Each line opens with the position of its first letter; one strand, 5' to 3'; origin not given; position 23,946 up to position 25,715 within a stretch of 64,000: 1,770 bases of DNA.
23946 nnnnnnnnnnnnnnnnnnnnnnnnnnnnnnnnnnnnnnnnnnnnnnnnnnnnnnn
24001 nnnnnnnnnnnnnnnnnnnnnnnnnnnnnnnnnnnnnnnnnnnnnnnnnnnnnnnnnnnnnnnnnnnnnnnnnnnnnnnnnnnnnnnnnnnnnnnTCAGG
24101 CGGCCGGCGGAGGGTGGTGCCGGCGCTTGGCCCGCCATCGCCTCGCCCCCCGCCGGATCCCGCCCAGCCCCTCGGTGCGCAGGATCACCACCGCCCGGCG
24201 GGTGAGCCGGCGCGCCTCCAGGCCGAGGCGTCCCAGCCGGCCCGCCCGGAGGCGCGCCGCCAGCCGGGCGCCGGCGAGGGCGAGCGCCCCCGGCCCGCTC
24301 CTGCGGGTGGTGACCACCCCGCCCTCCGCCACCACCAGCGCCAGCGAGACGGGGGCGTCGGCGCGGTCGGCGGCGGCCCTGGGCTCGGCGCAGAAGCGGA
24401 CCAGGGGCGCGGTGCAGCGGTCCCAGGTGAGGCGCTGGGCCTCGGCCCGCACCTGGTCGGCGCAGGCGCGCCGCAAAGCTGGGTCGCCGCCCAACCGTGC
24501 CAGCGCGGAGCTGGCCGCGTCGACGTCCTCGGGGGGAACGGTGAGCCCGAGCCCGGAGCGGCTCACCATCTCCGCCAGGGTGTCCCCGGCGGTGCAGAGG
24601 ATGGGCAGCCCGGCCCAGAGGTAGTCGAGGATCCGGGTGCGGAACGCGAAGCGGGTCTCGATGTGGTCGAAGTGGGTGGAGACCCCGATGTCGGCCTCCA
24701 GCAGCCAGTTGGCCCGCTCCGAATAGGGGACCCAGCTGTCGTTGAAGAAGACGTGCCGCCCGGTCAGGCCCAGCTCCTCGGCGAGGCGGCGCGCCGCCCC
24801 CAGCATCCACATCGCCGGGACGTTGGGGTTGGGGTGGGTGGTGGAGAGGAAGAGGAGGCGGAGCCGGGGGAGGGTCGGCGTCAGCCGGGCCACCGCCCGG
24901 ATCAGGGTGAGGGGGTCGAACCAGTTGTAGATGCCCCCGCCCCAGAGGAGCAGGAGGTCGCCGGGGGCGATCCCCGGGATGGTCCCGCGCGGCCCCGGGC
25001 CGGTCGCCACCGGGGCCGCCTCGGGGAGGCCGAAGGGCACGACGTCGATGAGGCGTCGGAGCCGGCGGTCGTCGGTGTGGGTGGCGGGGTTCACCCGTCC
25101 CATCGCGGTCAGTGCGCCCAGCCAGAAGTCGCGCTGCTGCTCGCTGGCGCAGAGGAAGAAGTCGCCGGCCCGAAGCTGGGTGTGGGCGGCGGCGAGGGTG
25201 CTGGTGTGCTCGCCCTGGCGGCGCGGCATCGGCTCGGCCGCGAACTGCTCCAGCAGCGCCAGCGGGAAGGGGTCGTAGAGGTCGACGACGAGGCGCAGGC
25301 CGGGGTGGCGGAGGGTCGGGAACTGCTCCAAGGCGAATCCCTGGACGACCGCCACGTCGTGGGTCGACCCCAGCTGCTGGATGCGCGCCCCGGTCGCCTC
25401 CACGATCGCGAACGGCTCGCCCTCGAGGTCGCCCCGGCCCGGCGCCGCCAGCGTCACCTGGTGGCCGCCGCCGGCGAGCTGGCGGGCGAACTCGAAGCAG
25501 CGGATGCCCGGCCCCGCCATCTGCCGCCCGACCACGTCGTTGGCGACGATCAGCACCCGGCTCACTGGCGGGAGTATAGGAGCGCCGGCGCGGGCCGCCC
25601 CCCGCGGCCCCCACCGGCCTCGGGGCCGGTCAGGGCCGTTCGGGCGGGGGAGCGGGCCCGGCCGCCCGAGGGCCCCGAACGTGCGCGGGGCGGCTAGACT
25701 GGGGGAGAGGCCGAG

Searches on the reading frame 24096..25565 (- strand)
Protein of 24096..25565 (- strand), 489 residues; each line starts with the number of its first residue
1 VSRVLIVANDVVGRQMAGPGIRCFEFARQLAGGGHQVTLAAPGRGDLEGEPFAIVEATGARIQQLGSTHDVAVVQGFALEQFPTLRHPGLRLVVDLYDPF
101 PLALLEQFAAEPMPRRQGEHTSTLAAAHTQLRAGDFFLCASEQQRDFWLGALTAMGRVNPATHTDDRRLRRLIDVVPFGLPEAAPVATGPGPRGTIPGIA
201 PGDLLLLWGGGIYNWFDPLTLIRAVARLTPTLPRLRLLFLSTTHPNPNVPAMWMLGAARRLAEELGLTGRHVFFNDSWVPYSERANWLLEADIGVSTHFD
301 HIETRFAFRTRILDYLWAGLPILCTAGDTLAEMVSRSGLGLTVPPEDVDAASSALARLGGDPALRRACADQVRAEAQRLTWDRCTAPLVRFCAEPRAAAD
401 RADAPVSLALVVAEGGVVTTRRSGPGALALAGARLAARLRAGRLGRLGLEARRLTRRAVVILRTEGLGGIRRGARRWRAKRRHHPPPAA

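Call 8: search_protein_families(library=pfam, proteins=[window:24096-25565:-], max_evalue=1)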
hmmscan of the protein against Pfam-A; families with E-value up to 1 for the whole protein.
window:24096-25565:- (489 aa): 5 families
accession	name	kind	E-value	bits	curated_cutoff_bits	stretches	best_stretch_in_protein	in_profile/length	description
PF13692.12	Glyco_trans_1_4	-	7.7e-07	29.9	27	1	219-358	18-139/142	Glycosyl transferases group 1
PF00534.26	Glycos_transf_1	-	0.0006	19.8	26.4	1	260-373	64-170/172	Glycosyl transferases group 1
PF13439.12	Glyco_transf_4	-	0.014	15.8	28.5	1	18-52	3-37/170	Glycosyltransferase Family 4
PF13524.12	Glyco_trans_1_2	-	0.046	14.1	25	1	266-377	18-130/144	Glycosyl transferase-like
PF13844.12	Glyco_transf_41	-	0.15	10.7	25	1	310-346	458-494/543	Glycosyl transferase family 41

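Call 15: find_related_loci(query=window:24096-25565:-, collection=genome_contigs, flank=10000)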
Query window:24096-25565:- (489 aa) in genome_contigs; peptide patterns used: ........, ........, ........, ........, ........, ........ (x = any residue, [..] = any of these).
598 stretches matched a pattern (row limit reached: there are more); 486 encode a relative of the query (tblastn E <= 1e-3); the best 80 are kept; 80 distinct loci.
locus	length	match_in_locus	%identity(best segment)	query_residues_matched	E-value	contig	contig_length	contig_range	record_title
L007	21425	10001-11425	78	1-482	0e+0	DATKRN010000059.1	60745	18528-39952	MAG TPA_asm: Verrucomicrobiia bacterium isolate SMAG_U14029 k141_993722, whole genome shotgun sequence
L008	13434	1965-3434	78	1-489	0e+0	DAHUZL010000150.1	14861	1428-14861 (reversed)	MAG TPA_asm: Candidatus Dormiibacterota bacterium isolate clean280 k141_77487, whole genome shotgun sequence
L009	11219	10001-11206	82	1-403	0e+0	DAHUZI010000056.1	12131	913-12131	MAG TPA_asm: Candidatus Dormiibacterota bacterium isolate clean1682 k141_400530, whole genome shotgun sequence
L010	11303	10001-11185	66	1-395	8e-170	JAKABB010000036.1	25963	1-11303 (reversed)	MAG: bacterium isolate WH2.bin132 NODE_3039_length_25963_cov_2.808020, whole genome shotgun sequence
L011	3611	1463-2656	59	4-401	2e-153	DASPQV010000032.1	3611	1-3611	MAG TPA_asm: Candidatus Binatia bacterium isolate SMAG_U12208 k141_2580220, whole genome shotgun sequence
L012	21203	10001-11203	56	1-401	4e-147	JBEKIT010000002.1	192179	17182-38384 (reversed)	MAG: Candidatus Dormibacteria bacterium isolate SPRUCE 306 SPRUCE_306_2, whole genome shotgun sequence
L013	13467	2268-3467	57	3-400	5e-143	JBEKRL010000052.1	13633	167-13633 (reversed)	MAG: Candidatus Dormibacteria bacterium isolate SPRUCE 50 SPRUCE_50_52, whole genome shotgun sequence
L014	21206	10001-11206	56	1-402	6e-142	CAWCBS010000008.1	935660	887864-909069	MAG: uncultured Chloroflexia bacterium isolate MFD05512.bin.2.117 genome assembly, contig: contig_29949, whole genome sh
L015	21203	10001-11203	56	1-401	2e-141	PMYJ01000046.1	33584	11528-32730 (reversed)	MAG: Candidatus Dormiibacterota bacterium isolate fen_839 73.20110800_E2D.52_contig_5521, whole genome shotgun sequence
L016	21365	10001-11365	48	3-485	1e-133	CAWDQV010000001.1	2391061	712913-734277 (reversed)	MAG: Candidatus Dormibacteraeota bacterium isolate MFD03399.bin.2.21 genome assembly, contig: contig_16369, whole genome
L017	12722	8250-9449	54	1-401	2e-133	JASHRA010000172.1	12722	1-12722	MAG: Candidatus Dormiibacterota bacterium isolate JOPF089 JOPF_NEAR_contig_943991, whole genome shotgun sequence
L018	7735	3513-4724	52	1-401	3e-132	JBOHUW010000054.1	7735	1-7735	MAG: Candidatus Dormibacteraceae bacterium isolate SE1538_concoct.bin.5 NODE_330_length_7735_cov_1.041535, whole genome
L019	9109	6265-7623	48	3-482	1e-131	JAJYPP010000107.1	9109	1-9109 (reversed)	MAG: bacterium isolate DS3.bin64 NODE_9000_length_9109_cov_12.965264, whole genome shotgun sequence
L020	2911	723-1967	50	2-419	1e-136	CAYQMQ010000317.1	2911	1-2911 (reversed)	MAG TPA_asm: uncultured Actinomycetota bacterium isolate binchicken_co207_54 genome assembly, contig: NODE_65184_length_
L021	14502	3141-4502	49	2-446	1e-130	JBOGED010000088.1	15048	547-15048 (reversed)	MAG: Egibacteraceae bacterium isolate M3-B2_metabat2.bin.58 k127_763488, whole genome shotgun sequence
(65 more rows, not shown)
